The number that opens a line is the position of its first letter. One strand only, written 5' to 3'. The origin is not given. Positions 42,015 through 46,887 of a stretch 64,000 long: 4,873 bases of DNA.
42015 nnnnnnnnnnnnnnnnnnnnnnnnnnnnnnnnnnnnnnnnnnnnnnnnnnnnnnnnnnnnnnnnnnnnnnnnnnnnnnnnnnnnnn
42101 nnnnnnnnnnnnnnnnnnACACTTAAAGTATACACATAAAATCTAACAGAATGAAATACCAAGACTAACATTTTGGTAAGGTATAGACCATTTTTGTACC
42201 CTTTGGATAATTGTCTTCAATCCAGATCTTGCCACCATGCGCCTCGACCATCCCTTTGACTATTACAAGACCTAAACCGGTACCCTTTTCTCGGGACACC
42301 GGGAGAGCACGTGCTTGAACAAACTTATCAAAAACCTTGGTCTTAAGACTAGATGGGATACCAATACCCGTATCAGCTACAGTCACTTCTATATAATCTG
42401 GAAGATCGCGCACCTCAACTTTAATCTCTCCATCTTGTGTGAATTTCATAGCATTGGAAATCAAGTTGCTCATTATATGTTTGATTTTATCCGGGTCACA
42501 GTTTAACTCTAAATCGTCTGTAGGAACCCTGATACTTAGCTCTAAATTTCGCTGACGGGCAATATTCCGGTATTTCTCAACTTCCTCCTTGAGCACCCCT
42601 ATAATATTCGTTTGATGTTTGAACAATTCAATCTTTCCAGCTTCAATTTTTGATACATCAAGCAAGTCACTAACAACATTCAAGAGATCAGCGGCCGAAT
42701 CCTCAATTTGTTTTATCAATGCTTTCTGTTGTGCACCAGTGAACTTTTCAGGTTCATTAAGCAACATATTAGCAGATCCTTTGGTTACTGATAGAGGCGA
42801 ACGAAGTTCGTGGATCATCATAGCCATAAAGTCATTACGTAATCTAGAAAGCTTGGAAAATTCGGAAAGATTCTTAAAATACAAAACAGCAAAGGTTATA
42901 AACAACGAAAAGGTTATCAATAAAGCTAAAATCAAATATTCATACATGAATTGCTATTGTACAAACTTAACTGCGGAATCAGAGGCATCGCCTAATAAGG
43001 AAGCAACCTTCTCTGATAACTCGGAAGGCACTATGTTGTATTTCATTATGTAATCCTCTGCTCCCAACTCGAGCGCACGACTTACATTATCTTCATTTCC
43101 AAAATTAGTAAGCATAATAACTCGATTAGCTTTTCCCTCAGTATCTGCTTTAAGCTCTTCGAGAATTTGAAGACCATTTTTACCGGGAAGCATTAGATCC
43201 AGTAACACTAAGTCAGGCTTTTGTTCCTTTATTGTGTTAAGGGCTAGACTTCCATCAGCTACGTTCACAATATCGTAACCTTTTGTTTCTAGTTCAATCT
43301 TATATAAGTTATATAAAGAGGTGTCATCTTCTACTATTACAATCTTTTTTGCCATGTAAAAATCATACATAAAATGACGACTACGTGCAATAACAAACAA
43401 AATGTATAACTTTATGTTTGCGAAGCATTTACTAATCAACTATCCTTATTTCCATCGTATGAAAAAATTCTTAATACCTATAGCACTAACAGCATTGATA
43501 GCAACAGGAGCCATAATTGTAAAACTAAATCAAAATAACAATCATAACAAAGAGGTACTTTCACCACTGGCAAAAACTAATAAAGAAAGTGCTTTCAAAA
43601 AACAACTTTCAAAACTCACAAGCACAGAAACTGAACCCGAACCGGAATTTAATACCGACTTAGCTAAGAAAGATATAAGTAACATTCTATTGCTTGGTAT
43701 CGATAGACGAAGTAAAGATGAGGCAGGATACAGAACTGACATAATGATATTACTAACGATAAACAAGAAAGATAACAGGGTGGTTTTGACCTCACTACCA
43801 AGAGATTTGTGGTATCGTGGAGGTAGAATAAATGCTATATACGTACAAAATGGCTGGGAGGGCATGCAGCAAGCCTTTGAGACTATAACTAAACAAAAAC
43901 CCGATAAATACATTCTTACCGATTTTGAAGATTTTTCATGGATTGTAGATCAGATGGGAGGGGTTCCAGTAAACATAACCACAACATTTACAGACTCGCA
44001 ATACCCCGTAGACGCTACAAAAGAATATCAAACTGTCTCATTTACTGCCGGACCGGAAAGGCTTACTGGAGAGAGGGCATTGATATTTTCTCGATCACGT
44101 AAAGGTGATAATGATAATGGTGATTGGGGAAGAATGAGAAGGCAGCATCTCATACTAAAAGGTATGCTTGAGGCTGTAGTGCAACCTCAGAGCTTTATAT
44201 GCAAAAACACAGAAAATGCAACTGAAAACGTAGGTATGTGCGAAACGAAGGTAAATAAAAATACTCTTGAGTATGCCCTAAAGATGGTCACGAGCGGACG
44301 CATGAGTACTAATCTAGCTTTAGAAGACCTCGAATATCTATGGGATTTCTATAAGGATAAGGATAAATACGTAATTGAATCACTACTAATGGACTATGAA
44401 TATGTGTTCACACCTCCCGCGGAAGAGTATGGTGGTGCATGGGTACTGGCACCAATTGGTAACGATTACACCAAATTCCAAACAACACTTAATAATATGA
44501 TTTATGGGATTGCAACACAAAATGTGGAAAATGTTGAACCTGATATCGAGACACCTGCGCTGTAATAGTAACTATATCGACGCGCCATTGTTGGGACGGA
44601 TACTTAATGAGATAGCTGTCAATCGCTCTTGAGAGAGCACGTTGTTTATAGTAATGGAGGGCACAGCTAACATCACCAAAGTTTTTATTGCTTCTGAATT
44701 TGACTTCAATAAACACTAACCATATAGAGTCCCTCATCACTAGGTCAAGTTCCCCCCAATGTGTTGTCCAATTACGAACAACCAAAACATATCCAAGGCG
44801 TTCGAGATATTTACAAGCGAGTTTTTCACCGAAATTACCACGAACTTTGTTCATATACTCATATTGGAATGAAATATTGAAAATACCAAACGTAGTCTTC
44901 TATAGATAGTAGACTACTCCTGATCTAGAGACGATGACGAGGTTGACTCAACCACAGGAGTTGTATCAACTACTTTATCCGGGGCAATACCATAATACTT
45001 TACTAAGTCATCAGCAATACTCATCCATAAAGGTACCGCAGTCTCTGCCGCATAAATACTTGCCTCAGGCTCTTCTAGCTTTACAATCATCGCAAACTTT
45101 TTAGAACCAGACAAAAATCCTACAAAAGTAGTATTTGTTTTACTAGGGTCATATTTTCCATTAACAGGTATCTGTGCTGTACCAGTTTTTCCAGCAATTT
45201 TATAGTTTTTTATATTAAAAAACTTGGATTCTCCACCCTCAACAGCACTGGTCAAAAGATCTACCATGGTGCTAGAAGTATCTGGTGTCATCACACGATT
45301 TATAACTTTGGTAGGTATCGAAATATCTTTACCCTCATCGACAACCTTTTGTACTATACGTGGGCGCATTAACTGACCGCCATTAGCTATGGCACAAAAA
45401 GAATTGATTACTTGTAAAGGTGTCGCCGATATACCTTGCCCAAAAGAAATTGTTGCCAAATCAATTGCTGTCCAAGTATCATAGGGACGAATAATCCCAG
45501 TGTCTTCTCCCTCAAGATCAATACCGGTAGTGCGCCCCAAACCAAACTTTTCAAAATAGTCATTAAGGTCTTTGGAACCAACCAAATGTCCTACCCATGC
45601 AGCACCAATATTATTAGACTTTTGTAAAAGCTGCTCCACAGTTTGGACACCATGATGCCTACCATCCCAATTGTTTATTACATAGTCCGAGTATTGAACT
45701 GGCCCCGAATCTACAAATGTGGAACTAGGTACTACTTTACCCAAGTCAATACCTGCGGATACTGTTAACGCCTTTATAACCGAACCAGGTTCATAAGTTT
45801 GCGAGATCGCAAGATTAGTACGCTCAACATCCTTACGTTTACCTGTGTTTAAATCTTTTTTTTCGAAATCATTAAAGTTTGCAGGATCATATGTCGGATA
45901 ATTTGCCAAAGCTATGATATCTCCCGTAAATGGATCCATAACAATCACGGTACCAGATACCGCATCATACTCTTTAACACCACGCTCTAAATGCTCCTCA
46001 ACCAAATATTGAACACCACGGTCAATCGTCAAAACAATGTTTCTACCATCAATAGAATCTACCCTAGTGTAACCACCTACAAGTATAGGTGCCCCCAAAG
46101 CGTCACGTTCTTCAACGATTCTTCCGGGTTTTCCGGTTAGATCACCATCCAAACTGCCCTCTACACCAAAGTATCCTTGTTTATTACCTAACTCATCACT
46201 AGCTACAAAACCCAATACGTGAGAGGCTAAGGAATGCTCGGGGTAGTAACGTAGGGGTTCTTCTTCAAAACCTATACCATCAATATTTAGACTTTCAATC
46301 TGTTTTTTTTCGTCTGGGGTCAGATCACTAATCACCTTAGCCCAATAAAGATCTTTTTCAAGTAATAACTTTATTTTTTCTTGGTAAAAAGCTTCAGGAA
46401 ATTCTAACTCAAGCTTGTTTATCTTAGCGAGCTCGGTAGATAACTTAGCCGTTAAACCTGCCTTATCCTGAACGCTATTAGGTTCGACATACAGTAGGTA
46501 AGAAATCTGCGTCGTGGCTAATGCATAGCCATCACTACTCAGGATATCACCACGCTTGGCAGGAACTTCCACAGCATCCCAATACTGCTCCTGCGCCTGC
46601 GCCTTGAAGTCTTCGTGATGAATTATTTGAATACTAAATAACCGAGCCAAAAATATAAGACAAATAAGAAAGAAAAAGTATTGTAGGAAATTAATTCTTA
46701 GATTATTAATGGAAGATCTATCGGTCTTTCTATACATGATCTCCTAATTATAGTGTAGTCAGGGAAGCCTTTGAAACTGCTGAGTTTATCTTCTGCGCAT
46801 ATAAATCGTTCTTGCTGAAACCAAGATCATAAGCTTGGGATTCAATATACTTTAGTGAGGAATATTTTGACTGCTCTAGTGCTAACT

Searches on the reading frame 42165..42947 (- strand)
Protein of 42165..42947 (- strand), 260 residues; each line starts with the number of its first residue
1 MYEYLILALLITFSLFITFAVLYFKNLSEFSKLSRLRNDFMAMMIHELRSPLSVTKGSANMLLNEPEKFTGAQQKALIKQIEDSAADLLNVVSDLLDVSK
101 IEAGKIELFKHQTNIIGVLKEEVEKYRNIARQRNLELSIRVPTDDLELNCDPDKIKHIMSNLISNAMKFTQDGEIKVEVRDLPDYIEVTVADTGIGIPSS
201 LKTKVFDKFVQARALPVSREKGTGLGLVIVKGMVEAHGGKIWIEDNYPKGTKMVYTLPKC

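Call 42: search_protein_families(library=pfam, proteins=[window:42165-42947:-], max_evalue=0.0001)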
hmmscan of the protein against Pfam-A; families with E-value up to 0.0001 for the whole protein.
window:42165-42947:- (260 aa): 3 families
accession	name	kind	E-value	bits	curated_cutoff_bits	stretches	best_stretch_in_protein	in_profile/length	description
PF02518.31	HATPase_c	-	9.9e-28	97.2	26.4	1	151-259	2-109/111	Histidine kinase-, DNA gyrase B-, and HSP90-like ATPase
PF00512.31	HisKA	-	2.3e-14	53.6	26.9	1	37-104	2-66/66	His Kinase A (phospho-acceptor) domain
PF13581.12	HATPase_c_2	-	5e-05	23.7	27.4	1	159-236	40-111/127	Histidine kinase-like ATPase domain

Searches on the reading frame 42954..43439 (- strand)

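Call 43: search_protein_families(library=pfam, proteins=[window:42954-43439:-], max_evalue=0.01)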
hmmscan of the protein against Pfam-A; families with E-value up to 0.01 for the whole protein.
window:42954-43439:- (161 aa): 1 family
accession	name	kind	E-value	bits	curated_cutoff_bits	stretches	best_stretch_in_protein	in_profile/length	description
PF00072.30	Response_reg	-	5.2e-24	85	30.2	1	33-143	1-108/111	Response regulator receiver domain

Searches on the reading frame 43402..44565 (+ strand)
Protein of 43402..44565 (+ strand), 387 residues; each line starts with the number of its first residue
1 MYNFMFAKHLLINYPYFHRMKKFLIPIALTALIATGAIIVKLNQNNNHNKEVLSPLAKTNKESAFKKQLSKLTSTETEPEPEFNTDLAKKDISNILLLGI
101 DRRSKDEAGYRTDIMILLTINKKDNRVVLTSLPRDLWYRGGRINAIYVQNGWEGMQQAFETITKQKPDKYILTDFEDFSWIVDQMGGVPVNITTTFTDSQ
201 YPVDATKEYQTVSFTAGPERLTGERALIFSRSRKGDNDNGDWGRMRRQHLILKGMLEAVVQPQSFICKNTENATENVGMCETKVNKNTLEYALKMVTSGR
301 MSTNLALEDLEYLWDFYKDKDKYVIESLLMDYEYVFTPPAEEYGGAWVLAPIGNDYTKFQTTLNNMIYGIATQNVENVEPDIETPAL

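Call 43: search_protein_families(library=pfam, proteins=[window:43402-44565:+], max_evalue=0.01)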
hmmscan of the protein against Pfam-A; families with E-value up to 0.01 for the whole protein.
window:43402-44565:+ (387 aa): 1 family
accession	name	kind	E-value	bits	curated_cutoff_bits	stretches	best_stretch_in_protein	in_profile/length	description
PF03816.19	LytR_cpsA_psr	-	3.4e-29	102.4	24.6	1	111-259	1-148/150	LytR_cpsA_psr family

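Call 113: search_solved_structures(query=window:43402-44565:+, max_evalue=0.001)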
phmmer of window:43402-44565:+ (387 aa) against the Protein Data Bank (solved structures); distinct sequences matched with E-value up to 0.001: 17.
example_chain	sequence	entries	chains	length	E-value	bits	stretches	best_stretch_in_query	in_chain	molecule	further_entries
3nxh_A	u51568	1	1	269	5.4e-20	75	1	90-302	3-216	transcriptional regulator yvhJ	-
6uf3_A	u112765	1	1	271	5.5e-20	74.9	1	90-302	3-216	Polyisoprenyl-teichoic acid--peptidoglycan teichoic acid transferase TagV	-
6uf6_A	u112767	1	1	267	1.2e-16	64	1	88-258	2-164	Polyisoprenyl-teichoic acid--peptidoglycan teichoic acid transferase TagU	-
9cy9_A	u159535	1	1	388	2.7e-16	62.8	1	93-262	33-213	Biofilm regulatory protein A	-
3nro_A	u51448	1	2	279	6e-16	61.6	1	84-276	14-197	Lmo1026 protein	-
3owq_A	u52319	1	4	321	1.3e-15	60.5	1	78-278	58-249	Lin1025 protein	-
3pe5_A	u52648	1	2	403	1.4e-15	60.4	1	58-256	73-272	Uncharacterized protein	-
3okz_A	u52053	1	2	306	3.1e-14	56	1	94-276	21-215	Putative uncharacterized protein gbs0355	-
8qty_A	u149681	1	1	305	3.7e-14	55.7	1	93-265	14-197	Biofilm regulatory protein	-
6uf5_A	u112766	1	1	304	6.8e-11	45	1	89-255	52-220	Polyisoprenyl-teichoic acid--peptidoglycan teichoic acid transferase TagT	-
3mej_A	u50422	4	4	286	8.8e-11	44.6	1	90-256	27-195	transcriptional regulator ywtF | Putative transcriptional regulator ywtF | Polyisoprenyl-teichoic acid--peptidoglycan teichoic acid transferase TagT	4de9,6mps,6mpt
6uex_A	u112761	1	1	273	1.1e-08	37.8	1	94-261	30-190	Regulatory protein MsrR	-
2xxp_A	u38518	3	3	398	1.3e-07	34.2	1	88-264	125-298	CPS2A | CPS2A, Integral membrane regulatory protein Wzg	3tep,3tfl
3qfi_A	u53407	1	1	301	1.5e-07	34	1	91-260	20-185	Transcriptional regulator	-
9gn3_A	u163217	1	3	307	5.4e-07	32.2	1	90-267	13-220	Regulatory protein MsrR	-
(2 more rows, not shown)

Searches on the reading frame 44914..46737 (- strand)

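Call 43: search_protein_families(library=pfam, proteins=[window:44914-46737:-], max_evalue=0.01)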
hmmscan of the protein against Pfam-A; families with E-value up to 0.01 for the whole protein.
window:44914-46737:- (607 aa): 2 families
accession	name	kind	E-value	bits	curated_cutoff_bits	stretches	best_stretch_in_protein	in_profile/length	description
PF00905.27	Transpeptidase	-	1.4e-65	221.9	22.1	1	262-563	1-289/299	Penicillin binding protein transpeptidase domain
PF03717.20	PBP_dimer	-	8.9e-20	72.3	24.4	1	58-218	2-176/180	Penicillin-binding Protein dimerisation domain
